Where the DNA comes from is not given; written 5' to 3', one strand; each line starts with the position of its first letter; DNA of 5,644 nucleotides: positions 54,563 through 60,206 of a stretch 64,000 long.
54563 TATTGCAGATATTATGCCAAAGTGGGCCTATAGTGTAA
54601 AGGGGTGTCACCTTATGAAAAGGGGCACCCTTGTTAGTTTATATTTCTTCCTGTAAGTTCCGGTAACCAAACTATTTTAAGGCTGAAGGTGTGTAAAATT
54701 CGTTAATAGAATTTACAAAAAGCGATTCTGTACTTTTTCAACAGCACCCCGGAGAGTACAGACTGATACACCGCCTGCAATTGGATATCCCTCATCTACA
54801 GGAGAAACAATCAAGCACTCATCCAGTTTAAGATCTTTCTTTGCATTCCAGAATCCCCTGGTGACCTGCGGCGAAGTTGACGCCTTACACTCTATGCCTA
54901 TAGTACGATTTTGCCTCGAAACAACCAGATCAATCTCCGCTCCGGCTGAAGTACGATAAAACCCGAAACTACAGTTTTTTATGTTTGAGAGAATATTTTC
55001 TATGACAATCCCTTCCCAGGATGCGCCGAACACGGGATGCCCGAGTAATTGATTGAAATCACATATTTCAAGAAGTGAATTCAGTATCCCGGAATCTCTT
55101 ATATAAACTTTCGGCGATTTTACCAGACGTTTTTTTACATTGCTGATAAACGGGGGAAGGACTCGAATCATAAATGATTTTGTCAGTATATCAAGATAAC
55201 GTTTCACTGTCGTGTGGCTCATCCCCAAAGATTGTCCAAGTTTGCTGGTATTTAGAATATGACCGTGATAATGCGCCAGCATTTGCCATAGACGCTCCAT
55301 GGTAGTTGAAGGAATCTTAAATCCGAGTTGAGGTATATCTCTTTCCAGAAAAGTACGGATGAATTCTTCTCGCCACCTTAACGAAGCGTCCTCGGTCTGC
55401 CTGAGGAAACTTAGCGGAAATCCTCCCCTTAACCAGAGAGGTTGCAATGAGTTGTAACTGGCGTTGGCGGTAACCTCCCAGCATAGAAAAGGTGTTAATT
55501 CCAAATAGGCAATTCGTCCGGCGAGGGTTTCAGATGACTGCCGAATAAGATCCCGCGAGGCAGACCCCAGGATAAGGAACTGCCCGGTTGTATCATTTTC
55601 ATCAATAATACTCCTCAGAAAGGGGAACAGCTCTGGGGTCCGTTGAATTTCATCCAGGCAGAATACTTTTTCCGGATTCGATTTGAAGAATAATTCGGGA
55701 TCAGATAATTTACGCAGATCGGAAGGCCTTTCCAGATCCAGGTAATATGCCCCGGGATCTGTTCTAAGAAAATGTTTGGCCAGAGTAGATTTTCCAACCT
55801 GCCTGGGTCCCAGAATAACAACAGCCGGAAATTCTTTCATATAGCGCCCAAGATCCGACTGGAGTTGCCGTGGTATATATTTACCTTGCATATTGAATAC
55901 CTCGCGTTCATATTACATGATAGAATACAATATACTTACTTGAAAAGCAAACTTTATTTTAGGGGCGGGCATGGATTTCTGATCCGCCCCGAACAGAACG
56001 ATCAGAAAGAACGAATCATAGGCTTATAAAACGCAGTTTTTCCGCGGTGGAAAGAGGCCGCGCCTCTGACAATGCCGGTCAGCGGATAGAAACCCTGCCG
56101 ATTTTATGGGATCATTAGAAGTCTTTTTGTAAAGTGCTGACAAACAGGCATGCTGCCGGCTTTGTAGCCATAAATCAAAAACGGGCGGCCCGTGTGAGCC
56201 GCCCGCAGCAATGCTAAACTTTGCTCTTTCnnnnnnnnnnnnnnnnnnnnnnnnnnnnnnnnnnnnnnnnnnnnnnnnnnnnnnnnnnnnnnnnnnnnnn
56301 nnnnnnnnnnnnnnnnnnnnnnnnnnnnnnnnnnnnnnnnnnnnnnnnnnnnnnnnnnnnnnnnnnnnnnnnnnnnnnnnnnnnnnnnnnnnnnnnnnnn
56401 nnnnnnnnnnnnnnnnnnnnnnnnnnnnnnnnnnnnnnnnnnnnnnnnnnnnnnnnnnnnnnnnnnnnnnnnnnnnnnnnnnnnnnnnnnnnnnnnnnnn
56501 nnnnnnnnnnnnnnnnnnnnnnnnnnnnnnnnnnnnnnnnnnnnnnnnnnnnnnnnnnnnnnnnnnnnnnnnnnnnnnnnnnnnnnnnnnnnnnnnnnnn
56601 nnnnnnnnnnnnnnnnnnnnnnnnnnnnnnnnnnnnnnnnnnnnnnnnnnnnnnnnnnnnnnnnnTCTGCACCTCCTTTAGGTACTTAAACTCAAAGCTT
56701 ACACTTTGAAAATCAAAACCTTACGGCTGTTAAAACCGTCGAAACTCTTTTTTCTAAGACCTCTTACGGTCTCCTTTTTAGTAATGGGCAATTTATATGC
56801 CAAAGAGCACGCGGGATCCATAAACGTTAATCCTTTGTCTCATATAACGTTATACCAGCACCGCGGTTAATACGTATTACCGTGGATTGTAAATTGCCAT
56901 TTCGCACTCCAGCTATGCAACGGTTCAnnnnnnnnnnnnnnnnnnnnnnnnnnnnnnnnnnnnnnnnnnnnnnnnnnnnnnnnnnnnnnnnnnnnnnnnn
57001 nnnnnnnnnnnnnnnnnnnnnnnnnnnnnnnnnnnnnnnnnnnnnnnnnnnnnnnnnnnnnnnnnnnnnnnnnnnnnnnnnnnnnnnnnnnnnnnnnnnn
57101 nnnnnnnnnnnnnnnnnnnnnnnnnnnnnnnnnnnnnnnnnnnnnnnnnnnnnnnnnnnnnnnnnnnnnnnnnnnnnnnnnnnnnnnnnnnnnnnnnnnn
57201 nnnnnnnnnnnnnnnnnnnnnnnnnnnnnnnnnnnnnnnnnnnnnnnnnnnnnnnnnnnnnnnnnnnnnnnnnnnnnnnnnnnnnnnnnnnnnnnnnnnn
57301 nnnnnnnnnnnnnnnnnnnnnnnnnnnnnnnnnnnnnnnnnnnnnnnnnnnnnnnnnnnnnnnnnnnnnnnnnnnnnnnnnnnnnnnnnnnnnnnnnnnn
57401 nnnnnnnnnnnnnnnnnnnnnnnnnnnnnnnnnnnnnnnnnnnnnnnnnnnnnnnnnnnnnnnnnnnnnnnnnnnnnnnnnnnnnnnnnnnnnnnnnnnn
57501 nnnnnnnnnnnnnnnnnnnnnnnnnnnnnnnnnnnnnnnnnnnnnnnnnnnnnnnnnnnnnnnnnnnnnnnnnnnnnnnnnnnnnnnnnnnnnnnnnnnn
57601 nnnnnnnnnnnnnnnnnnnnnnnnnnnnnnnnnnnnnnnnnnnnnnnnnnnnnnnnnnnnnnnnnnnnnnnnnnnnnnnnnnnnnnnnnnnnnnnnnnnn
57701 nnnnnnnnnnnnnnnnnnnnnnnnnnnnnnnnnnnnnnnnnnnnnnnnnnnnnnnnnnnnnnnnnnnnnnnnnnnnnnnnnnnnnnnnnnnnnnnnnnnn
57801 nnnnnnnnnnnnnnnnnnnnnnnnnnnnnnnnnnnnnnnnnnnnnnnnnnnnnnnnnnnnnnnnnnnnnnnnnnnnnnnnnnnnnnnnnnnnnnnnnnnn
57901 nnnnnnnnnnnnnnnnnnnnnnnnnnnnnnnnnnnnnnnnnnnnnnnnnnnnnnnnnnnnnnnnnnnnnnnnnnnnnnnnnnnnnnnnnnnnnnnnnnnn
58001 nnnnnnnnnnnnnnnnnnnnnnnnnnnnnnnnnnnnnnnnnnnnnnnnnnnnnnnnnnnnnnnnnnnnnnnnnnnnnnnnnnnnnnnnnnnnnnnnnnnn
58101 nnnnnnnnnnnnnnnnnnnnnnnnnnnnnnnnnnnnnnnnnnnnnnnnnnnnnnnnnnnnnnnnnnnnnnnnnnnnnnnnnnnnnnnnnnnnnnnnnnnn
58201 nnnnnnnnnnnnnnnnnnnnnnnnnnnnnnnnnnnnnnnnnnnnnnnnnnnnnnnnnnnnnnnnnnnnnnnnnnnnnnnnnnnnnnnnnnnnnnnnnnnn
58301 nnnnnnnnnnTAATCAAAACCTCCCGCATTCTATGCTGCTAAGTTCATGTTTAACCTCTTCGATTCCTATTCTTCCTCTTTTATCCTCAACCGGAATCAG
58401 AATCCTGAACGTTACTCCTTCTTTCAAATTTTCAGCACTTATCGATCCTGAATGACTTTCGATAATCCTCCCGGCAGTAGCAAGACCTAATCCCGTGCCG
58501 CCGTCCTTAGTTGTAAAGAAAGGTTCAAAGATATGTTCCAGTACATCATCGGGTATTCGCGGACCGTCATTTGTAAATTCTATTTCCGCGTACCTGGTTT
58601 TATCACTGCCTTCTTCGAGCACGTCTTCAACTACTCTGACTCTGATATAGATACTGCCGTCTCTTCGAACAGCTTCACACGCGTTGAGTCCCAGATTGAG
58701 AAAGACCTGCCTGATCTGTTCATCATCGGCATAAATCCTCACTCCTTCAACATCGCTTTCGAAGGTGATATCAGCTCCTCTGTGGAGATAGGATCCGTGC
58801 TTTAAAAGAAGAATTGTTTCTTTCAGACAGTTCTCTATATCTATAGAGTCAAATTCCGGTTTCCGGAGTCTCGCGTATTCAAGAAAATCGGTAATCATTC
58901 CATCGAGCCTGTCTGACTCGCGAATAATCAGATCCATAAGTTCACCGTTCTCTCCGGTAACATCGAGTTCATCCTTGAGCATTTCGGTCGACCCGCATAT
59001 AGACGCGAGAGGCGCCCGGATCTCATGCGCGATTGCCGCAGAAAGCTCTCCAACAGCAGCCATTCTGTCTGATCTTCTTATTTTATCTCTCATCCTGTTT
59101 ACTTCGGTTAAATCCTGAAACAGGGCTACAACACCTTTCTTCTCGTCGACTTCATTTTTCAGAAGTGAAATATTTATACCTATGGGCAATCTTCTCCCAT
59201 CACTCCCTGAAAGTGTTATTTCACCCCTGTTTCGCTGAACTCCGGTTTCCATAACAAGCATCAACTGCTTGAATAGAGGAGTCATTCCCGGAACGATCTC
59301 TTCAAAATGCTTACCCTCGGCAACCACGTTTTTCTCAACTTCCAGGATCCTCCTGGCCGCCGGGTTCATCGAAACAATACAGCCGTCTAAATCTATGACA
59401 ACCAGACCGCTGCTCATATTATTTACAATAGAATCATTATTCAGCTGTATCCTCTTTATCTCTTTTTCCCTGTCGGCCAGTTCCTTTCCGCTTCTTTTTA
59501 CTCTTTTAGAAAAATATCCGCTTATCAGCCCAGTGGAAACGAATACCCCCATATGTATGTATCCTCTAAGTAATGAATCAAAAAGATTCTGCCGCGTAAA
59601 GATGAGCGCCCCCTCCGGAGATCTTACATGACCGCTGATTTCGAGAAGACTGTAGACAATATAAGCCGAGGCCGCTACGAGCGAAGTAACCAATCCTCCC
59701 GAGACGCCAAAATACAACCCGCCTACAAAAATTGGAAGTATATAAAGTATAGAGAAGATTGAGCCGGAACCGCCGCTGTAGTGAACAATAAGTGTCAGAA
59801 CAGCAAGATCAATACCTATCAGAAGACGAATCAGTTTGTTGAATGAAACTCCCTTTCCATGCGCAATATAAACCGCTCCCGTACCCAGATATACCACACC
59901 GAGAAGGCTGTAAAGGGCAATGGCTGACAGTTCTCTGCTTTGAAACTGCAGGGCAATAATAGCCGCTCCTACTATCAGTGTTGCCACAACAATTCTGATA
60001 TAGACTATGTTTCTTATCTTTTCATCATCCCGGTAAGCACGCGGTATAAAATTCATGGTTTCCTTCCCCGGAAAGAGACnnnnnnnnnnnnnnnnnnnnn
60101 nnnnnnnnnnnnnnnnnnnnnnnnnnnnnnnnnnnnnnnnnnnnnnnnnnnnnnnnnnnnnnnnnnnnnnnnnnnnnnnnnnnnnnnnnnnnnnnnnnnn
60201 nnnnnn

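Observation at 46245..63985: Complete type IVa pilus cluster in Myxococcus-like gene order with an embedded ABC transporter, TPR protein and AAA+ (DUF4143) gene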

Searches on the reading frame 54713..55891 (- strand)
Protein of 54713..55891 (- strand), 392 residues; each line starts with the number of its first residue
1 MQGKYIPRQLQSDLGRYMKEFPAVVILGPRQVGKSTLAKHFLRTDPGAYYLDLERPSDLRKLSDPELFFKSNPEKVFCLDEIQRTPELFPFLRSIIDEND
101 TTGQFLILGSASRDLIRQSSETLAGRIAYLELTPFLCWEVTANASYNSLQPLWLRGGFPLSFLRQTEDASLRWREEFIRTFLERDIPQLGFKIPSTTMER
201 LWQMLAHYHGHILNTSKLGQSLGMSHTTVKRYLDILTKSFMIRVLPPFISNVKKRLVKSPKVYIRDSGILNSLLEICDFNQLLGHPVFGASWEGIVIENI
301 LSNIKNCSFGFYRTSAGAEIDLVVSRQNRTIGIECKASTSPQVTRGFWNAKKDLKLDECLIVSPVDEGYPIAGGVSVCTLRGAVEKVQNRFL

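Call 3: search_protein_families(library=pfam, proteins=[window:54713-55891:-])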
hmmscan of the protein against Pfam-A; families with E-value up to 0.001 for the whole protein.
window:54713-55891:- (392 aa): 4 families
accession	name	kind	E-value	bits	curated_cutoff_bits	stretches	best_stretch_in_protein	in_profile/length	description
PF13635.12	DUF4143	-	5.2e-44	150.2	28.1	1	183-338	1-160/160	Domain of unknown function (DUF4143)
PF13173.12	AAA_14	-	7.8e-27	94.3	27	1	22-139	3-127/129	AAA domain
PF13401.12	AAA_22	-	0.00028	21.6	27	0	24-62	8-50/130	AAA domain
PF08279.18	HTH_11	-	0.00082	19.6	25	0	200-240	4-43/55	HTH domain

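Call 5: search_protein_families(library=ncbifam, proteins=[window:54713-55891:-], max_evalue=0.01)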
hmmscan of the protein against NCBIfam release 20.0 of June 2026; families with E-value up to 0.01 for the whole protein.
window:54713-55891:- (392 aa): 0 families

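Call 49: search_protein_families(library=padloc, proteins=[window:54713-55891:-], max_evalue=0.01)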
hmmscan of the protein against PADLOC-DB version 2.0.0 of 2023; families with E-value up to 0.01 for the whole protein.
window:54713-55891:- (392 aa): 9 families
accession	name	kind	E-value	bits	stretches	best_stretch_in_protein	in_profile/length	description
PDLC04790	PDC-S01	-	1.3e-89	298.9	2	146-343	171-373/422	-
PDLC04789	PDC-S01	-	1.8e-54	183.2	1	6-348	2-353/375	-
PDLC04787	PDC-S01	-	9.6e-31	105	1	1-342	6-362/412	-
PDLC04791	PDC-S01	-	6.8e-27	92.2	1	24-363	22-376/395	-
PDLC04788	PDC-S01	-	3e-18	63.9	2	24-135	22-145/448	-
PDLC04786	PDC-S01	-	6.2e-13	46.3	2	258-340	304-389/439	-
PDLC04792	PDC-S01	-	3.3e-08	30.5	1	259-349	304-396/452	-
PDLC01968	CARF_PDDEXK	-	0.0066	13.6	1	316-338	272-294/361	-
PDLC01037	Csx1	-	0.01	13.4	0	296-347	211-257/320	ARF+Nuclease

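Call 65: find_homologous_proteins(query=window:54713-55891:-)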
Query window:54713-55891:- (392 aa): 8000 proteins with E <= 0.001 among 8000 candidates; the best 120 are listed.
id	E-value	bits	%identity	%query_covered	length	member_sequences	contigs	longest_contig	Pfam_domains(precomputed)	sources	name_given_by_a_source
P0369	9.8e-265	896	100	100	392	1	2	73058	PF13173.13,PF13635.13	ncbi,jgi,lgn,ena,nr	ncbi:MAG TPA: ATP-binding protein [Candidatus Krumholzibacteriaceae bacterium]|nr:ATP-binding protei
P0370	3.2e-155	535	60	99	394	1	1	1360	PF13173.13,PF13635.13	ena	-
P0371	8.9e-155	534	63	97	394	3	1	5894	PF13173.13,PF13635.13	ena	-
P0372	7.6e-154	530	62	97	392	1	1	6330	PF13173.13,PF13635.13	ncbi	-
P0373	9.2e-154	530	60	97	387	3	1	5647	PF13173.13,PF13635.13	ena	-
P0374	2.1e-153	529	61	99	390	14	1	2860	PF13173.13,PF13635.13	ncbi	-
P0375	1.0e-152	527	60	99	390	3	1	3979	PF13173.13,PF13635.13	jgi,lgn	jgi:predicted AAA+ superfamily ATPase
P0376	3.9e-152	525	61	95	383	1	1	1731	PF13173.13,PF13635.13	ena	-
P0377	4.4e-152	525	60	99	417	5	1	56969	PF13173.13,PF13635.13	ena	-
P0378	4.9e-152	525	61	99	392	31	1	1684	PF13173.13,PF13635.13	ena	-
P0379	5.7e-152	524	60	99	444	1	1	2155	PF13173.13,PF13635.13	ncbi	-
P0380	5.9e-152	524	60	99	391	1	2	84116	PF13173.13,PF13635.13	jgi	jgi:uncharacterized protein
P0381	7.6e-152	524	59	99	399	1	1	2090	PF13173.13,PF13635.13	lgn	-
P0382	1.4e-151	523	59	99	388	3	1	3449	PF13173.13,PF13635.13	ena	-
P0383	1.8e-151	523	59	99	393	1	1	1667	PF13173.13,PF13635.13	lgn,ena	-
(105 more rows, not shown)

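Call 72: find_encoding_contigs(protein=P0369, flank=10000, max_places=4)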
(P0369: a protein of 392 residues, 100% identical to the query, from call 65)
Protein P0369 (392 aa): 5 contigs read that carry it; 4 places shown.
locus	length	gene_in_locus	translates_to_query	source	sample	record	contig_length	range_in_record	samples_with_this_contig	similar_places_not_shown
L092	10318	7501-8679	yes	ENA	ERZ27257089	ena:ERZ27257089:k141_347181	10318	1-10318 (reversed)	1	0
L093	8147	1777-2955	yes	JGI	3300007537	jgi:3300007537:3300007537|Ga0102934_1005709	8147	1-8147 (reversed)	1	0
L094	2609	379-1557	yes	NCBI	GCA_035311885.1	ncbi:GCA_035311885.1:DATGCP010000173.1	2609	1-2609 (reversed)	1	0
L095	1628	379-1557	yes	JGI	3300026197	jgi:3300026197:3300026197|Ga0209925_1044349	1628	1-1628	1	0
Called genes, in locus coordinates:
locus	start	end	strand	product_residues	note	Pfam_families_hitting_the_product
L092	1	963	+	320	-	PF00437:T2SSE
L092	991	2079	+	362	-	PF00437:T2SSE, PF13401:AAA_22 (faint)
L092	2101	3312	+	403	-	PF28597:T2SSF_N (weak), PF00482:T2SSF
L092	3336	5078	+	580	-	PF00989:PAS, PF08448:PAS_4, PF12860:PAS_7 (weak), PF13426:PAS_9, PF00512:HisKA, PF02518:HATPase_c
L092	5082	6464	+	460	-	PF00072:Response_reg, PF00158:Sigma54_activat, PF14532:Sigma54_activ_2, PF07728:AAA_5, PF25601:AAA_lid_14, PF02954:HTH_8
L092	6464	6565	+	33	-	-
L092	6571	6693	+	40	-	-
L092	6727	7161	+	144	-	PF07963:N_methyl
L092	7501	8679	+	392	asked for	PF13173:AAA_14, PF13635:DUF4143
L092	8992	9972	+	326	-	PF00005:ABC_tran, PF13304:AAA_21 (weak), PF13732:DrrA1-3_C (weak)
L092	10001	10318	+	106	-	?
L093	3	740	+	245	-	?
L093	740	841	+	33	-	-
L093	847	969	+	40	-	-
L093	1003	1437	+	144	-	PF07963:N_methyl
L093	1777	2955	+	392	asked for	PF13173:AAA_14, PF13635:DUF4143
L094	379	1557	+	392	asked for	PF13173:AAA_14, PF13635:DUF4143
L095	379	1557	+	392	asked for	PF13173:AAA_14, PF13635:DUF4143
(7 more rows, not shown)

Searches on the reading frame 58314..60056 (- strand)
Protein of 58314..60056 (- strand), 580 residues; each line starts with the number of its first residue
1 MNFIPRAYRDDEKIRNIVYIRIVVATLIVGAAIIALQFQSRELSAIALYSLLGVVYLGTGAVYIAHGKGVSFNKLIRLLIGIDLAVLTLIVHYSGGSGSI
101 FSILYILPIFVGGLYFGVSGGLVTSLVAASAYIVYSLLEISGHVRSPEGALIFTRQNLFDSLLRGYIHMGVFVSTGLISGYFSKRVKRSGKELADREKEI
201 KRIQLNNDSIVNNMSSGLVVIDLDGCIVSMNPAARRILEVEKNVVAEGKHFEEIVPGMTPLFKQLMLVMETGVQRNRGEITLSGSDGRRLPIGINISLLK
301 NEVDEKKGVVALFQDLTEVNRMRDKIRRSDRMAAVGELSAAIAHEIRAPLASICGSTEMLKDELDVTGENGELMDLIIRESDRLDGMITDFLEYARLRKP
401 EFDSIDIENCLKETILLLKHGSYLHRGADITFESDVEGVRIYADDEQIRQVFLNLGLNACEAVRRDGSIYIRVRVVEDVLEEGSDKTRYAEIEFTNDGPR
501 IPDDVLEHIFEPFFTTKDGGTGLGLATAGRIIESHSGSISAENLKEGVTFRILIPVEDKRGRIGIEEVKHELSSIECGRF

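Call 3: search_protein_families(library=pfam, proteins=[window:58314-60056:-])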
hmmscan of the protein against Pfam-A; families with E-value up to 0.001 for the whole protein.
window:58314-60056:- (580 aa): 9 families
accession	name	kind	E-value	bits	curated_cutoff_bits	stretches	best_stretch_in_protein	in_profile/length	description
PF02518.31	HATPase_c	-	7.5e-19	68.7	26.4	1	444-557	2-110/111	Histidine kinase-, DNA gyrase B-, and HSP90-like ATPase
PF00512.31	HisKA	-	4e-15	56.1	26.9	1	336-398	3-64/66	His Kinase A (phospho-acceptor) domain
PF00989.32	PAS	-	1.1e-10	41.9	22.6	1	208-315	4-112/113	PAS fold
PF13426.13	PAS_9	-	2.8e-09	37.6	27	1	217-318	3-103/103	PAS domain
PF08448.16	PAS_4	-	6.1e-08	33.3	23.1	1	212-319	2-108/110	PAS fold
PF12860.13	PAS_7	-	2.8e-07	31.1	27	1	211-321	1-112/115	PAS fold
PF13188.13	PAS_8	-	3.6e-05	23.9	21.8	1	209-257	5-49/65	PAS domain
PF25323.1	6TM_PilS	-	5e-05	23.5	27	1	18-145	16-149/189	PilS-like transmembrane domain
PF24820.1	Diguanyl_cycl_sensor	-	0.00029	21.2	28.1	1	211-301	2-98/109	Diguanylate cyclase-like sensor domain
